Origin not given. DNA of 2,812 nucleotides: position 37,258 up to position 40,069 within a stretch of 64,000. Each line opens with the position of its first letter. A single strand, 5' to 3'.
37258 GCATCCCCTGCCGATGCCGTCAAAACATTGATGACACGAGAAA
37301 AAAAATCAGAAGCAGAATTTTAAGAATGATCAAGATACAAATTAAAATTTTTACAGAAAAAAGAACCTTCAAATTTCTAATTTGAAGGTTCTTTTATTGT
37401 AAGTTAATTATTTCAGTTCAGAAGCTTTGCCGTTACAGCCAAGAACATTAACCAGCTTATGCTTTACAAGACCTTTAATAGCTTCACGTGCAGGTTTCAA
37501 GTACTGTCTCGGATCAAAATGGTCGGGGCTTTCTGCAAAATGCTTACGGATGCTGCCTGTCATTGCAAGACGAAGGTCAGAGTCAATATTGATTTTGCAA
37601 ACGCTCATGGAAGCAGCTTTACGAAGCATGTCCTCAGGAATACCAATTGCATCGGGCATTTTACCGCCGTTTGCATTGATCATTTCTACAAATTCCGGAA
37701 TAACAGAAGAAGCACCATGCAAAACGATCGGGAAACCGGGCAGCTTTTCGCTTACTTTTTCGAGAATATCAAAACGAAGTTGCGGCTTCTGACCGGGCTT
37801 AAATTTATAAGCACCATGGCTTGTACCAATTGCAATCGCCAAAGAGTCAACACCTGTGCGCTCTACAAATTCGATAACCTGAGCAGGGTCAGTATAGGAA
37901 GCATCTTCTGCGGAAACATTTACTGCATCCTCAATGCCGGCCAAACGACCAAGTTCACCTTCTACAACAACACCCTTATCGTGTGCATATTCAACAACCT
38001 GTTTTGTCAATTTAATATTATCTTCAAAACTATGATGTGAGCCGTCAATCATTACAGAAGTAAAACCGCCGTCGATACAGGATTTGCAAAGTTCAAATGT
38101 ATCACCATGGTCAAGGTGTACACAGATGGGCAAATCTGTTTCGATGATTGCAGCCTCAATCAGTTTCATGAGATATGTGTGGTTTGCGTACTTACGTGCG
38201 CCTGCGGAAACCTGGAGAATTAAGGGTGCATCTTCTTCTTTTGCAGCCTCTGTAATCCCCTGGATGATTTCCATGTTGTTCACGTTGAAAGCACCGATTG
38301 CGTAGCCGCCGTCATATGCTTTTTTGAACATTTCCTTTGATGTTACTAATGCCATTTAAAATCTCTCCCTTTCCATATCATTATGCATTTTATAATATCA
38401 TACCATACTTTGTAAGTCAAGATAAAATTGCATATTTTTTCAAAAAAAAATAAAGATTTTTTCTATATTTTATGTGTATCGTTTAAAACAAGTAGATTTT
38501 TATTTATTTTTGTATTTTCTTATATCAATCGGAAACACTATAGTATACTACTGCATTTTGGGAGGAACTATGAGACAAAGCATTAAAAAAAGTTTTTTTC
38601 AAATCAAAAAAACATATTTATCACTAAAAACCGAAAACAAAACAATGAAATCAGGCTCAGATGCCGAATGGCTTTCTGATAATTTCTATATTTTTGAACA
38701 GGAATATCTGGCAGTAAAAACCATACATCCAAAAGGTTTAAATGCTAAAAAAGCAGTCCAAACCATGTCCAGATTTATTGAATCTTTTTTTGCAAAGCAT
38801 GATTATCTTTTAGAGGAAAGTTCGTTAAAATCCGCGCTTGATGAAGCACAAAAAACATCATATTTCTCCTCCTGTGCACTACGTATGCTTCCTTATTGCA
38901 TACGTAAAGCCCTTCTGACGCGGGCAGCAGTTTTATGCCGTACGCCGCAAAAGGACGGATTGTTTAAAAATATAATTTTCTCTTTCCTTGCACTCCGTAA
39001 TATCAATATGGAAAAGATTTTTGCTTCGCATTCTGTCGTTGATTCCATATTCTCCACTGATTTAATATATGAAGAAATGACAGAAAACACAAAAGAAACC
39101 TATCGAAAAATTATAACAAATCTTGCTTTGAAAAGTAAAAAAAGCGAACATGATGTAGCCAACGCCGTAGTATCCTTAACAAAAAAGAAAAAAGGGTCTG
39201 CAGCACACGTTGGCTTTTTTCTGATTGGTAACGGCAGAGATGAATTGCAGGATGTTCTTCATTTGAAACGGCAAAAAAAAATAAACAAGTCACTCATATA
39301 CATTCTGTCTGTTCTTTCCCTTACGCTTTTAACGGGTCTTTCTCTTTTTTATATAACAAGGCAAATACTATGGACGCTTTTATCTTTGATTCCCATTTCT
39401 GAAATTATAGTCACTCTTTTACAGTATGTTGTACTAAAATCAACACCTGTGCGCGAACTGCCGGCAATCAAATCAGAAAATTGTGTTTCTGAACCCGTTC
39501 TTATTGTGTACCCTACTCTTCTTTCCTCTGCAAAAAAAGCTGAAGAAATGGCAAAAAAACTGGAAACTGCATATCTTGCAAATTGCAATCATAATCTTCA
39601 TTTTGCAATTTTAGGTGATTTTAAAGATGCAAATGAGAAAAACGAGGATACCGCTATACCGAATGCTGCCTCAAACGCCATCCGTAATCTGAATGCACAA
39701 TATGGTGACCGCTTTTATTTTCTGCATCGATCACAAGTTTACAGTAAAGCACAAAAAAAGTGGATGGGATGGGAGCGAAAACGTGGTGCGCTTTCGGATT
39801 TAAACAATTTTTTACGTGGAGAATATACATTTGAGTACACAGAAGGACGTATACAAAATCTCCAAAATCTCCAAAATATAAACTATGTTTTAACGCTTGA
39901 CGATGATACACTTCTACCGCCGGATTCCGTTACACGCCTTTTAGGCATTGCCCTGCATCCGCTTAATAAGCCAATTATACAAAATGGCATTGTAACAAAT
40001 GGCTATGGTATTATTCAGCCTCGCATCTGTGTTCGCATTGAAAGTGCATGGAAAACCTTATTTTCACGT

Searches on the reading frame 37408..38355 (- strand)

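Call 8: search_protein_families(library=pfam, proteins=[window:37408-38355:-], max_evalue=1)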
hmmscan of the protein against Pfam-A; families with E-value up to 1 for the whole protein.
window:37408-38355:- (315 aa): 4 families
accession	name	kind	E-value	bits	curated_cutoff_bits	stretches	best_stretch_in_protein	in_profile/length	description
PF01116.26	F_bP_aldolase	-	2.1e-102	342.8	25.5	1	4-310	1-277/277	Fructose-bisphosphate aldolase class-II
PF00682.25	HMGL-like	-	0.04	13.8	29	1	108-182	106-167/260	HMGL-like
PF17760.6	UvrA_inter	-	0.18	12.1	23.3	1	83-120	30-67/109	UvrA interaction domain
PF13578.12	Methyltransf_24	-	0.2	13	26.3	1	73-131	44-101/105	Methyltransferase domain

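Call 9: search_protein_families(library=ncbifam, proteins=[window:37408-38355:-], max_evalue=1)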
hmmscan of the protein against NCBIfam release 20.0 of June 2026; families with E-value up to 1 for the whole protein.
window:37408-38355:- (315 aa): 21 families
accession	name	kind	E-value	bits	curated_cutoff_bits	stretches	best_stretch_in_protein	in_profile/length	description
NF005481.0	PRK07084.1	equivalog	1.9e-143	477.5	511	1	2-311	11-324/324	class II fructose-bisphosphate aldolase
TIGR01859.1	fruc_bis_ald_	equivalog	1.7e-107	359.3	343.05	1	3-311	1-282/282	class II fructose-1,6-bisphosphate aldolase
NF009497.0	PRK12857.1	equivalog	1.5e-95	319.6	423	2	1-221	1-216/284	class II fructose-1,6-bisphosphate aldolase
NF009374.0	PRK12737.1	subfamily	1.2e-92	309.9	383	2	1-224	1-219/284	tagatose-bisphosphate aldolase subunit GatY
NF006626.0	PRK09195.1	subfamily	1e-89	300.4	384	2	1-222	1-217/284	tagatose-bisphosphate aldolase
TIGR00167.1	cbbA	subfamily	1e-87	294.2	215.6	1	1-310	1-289/290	ketose-bisphosphate aldolase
TIGR01858.1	tag_bisphos_ald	equivalog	7.9e-87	290.9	443.55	2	3-224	1-217/282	tagatose bisphosphate family class II aldolase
TIGR01521.1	FruBisAldo_II_B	equivalog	1.5e-86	290.7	496.35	1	4-315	2-331/347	class II fructose-bisphosphate aldolase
NF004493.0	PRK05835.1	equivalog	6.8e-82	275.1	558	1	3-310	2-306/307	class II fructose-bisphosphate aldolase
NF006376.0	PRK08610.1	equivalog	2.5e-80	270.3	527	1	1-304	1-279/286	class II fructose-bisphosphate aldolase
NF005823.0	PRK07709.1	equivalog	5.6e-76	256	545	2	1-220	1-216/285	class II fructose-bisphosphate aldolase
NF006042.0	PRK08185.1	subfamily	5.1e-72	242.6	405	1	3-311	2-284/287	hypothetical protein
NF009375.0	PRK12738.1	equivalog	4.4e-68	229.6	542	2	1-224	1-219/286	tagatose-bisphosphate aldolase subunit KbaY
NF005943.0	PRK07998.1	equivalog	4.4e-67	226.5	364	2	1-226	1-218/283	class II aldolase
NF005590.0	PRK07315.1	equivalog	3.2e-60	203.9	443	2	1-221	1-216/293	class II fructose-bisphosphate aldolase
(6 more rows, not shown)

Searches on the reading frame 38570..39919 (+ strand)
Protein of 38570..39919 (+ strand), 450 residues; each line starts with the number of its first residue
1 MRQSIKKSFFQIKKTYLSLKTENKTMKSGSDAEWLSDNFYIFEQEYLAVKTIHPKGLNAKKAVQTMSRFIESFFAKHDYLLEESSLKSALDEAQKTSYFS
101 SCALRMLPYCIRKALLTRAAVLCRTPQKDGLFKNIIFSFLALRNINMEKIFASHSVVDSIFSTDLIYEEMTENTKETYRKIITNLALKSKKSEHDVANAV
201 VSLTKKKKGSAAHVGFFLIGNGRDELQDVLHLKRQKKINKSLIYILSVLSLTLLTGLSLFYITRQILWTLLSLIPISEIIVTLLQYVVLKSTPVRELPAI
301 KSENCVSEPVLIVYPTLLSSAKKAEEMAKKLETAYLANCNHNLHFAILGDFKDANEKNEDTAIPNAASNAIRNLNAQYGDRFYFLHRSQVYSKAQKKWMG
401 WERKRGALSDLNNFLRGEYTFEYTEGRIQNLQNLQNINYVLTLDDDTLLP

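Call 46: find_related_loci(query=A3, collection=metagenome_contigs, flank=10000)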
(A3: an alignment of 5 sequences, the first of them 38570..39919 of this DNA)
Query A3 (450 aa) in metagenome_contigs; peptide patterns used: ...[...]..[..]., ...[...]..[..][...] (x = any residue, [..] = any of these).
600 stretches matched a pattern (row limit reached: there are more); 222 encode a relative of the query (tblastn E <= 1e-3); the best 80 are kept; 80 distinct loci.
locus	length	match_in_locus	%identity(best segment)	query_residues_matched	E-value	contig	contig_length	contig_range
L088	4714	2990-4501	28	7-450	5e-53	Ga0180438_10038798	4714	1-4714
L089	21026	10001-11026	38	134-450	8e-52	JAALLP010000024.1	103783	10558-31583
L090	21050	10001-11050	33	134-450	1e-51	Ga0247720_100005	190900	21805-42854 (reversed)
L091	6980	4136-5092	35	133-449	8e-49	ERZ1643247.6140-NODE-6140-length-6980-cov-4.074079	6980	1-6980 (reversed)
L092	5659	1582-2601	33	134-450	3e-48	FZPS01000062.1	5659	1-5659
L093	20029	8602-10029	29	32-450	2e-46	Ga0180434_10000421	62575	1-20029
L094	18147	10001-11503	28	12-450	4e-45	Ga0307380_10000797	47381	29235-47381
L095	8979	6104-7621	28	9-450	3e-45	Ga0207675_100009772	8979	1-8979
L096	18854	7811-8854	32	134-450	6e-45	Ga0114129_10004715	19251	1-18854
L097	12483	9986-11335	28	6-447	1e-44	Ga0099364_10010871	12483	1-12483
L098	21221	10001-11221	30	56-450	1e-44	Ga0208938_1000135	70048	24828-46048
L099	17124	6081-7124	33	134-450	2e-44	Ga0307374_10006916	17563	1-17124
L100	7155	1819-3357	27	32-450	3e-44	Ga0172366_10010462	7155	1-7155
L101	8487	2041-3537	28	9-450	3e-44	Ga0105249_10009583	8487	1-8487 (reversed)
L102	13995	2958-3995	32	134-450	4e-44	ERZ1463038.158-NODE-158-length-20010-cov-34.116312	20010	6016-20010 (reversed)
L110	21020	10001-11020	31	134-449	6e-42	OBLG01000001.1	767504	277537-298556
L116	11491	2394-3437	30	134-449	5e-41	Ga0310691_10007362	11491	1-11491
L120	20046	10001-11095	31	131-449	8e-41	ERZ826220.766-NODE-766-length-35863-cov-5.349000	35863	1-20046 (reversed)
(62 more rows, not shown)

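Call 101: search_protein_families(library=pfam, proteins=[L110:234-2318:+, L110:2647-3849:+, L110:5836-6927:+, L110:7953-9044:+, L110:18325-19755:+, L120:1738-2976:+, L120:4423-5757:+, L120:7870-8697:+, L120:17654-19045:+, L116:3-869:+], max_evalue=0.00001)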
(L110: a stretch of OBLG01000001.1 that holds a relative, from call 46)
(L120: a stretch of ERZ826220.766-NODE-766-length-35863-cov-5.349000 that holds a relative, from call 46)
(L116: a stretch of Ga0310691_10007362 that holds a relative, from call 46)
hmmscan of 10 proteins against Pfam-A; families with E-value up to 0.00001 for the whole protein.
L110:234-2318:+ (694 aa): 7 families
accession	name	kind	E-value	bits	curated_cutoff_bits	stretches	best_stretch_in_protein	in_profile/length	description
PF00009.33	GTP_EFTU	-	1.6e-64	217.4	26.5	1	10-281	2-188/188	Elongation factor Tu GTP binding domain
PF03764.24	EFG_IV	-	4.5e-48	162.5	24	1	477-596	1-121/121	Elongation factor G, domain IV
PF00679.30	EFG_C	-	7.9e-33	112.8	27.9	1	599-684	2-88/89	Elongation factor G C-terminus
PF14492.12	EFG_III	-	1.1e-32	112.4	27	1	402-476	1-75/75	Elongation Factor G, domain III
PF03144.31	GTP_EFTU_D2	-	4.8e-19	69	30.3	1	322-389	1-73/73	Elongation factor Tu domain 2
PF22042.2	EF-G_D2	-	2e-18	66.7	27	1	307-390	1-83/84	Elongation factor G domain 2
PF16658.11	RF3_C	-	7.8e-08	32.7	40.1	1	410-488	14-92/132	Class II release factor RF3, C-terminal domain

L110:2647-3849:+ (400 aa): 3 families
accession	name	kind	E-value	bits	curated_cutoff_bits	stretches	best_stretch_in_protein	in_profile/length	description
PF00009.33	GTP_EFTU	-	1.5e-64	217.5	26.5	1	10-207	1-188/188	Elongation factor Tu GTP binding domain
PF03143.23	GTP_EFTU_D3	-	8.1e-41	139.1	27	1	304-398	1-105/106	Elongation factor Tu C-terminal domain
PF03144.31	GTP_EFTU_D2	-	3.5e-22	79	30.3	1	230-300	1-73/73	Elongation factor Tu domain 2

L110:5836-6927:+ (363 aa): 3 families
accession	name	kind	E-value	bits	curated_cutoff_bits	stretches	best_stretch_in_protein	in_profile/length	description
PF00464.25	SHMT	-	1e-153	512.1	27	1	1-334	44-399/399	Serine hydroxymethyltransferase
PF00155.27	Aminotran_1_2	-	8.9e-10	38.7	19.7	1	29-318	48-350/361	Aminotransferase class I and II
PF01212.27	Beta_elim_lyase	-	3.9e-06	26.8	27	0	29-294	38-274/288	Beta-eliminating lyase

L110:7953-9044:+ (363 aa): 2 families
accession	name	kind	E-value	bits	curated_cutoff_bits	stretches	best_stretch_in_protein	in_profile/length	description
PF01131.25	Topoisom_bac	-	1e-69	236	35.1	1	1-247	162-410/411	DNA topoisomerase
PF01396.24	Zn_ribbon_Top1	-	8.1e-18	64.4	32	1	278-310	3-35/39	Topoisomerase DNA binding C4 zinc finger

L110:18325-19755:+ (476 aa): 3 families
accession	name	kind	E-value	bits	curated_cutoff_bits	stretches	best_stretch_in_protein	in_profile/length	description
PF02518.31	HATPase_c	-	4.7e-30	104.7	26.4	1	364-474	2-110/111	Histidine kinase-, DNA gyrase B-, and HSP90-like ATPase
PF00512.31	HisKA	-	6.7e-21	74.6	26.9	1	251-316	1-65/66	His Kinase A (phospho-acceptor) domain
PF00672.30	HAMP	-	1.1e-08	35.7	25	1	72-129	1-52/53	HAMP domain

L120:1738-2976:+ (412 aa): 1 family
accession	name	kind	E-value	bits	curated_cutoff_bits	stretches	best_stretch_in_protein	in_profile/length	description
PF00155.27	Aminotran_1_2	-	2.3e-39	136.1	19.7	1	34-406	1-361/361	Aminotransferase class I and II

L120:4423-5757:+ (444 aa): 6 families
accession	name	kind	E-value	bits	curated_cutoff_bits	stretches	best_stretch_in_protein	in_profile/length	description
PF12002.13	MgsA_C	-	9.5e-66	221.2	27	1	289-441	1-153/167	MgsA AAA+ ATPase C terminal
PF16193.11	AAA_assoc_2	-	1e-26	93.4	34.3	1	208-288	2-81/81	AAA C-terminal domain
PF05496.18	RuvB_N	-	1.3e-16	61.2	27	1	41-162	1-119/159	Holliday junction DNA helicase RuvB P-loop domain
PF00004.35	AAA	-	1.8e-16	61.2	21.2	1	74-179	1-123/131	ATPase family associated with various cellular activities (AAA)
PF13173.12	AAA_14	-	3.4e-08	34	27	1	74-188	5-124/129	AAA domain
PF07728.20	AAA_5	-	1.4e-07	32.1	22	1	74-158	2-96/139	AAA domain (dynein-related subfamily)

L120:7870-8697:+ (275 aa): 0 families

L120:17654-19045:+ (463 aa): 2 families
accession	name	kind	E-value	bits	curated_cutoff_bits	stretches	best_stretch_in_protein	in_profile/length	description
PF13173.12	AAA_14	-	7.4e-23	81.4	27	1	34-167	4-129/129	AAA domain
PF13635.12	DUF4143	-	1.2e-20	74.4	28.1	1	238-416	1-160/160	Domain of unknown function (DUF4143)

L116:3-869:+ (288 aa): 0 families

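Call 102: list_cluster_members(proteins=[L110:2647-3846:+, L110:234-2315:+, L120:4423-5754:+, L120:1738-2973:+, L120:17654-19042:+, L116:9831-10292:+, L089:9134-9500:+])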
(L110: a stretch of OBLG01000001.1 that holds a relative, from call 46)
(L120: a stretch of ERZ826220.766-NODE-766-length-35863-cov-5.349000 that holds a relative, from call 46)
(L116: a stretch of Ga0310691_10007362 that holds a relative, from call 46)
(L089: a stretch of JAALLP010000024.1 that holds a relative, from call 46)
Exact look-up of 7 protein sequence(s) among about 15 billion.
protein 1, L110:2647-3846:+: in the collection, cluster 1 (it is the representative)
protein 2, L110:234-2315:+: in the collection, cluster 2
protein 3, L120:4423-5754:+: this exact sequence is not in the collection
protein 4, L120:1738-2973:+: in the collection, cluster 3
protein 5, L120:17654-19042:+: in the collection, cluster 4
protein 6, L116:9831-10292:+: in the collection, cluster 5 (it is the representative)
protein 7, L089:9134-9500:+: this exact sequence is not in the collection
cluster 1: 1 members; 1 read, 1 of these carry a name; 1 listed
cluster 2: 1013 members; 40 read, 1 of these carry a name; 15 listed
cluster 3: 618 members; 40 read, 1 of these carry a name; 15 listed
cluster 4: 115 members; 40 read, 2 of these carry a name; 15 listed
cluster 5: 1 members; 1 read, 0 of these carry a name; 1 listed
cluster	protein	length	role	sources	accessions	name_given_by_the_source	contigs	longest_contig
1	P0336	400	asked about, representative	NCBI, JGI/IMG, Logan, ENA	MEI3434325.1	MAG: elongation factor Tu [Clostridia bacterium] | elongation factor Tu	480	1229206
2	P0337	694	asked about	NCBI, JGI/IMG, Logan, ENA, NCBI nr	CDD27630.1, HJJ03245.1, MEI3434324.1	MAG: elongation factor G [Clostridia bacterium] | elongation factor G | elongation factor G [Clostridium sp. CAG:452]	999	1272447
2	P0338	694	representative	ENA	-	-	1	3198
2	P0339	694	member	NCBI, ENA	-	-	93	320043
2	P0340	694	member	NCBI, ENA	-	-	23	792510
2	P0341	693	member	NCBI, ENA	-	-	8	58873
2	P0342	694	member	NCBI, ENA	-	-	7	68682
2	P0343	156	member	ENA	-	-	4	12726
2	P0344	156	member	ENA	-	-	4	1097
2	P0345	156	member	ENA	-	-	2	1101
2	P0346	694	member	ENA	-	-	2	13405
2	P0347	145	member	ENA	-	-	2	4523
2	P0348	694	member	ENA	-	-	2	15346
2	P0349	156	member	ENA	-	-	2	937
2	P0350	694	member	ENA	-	-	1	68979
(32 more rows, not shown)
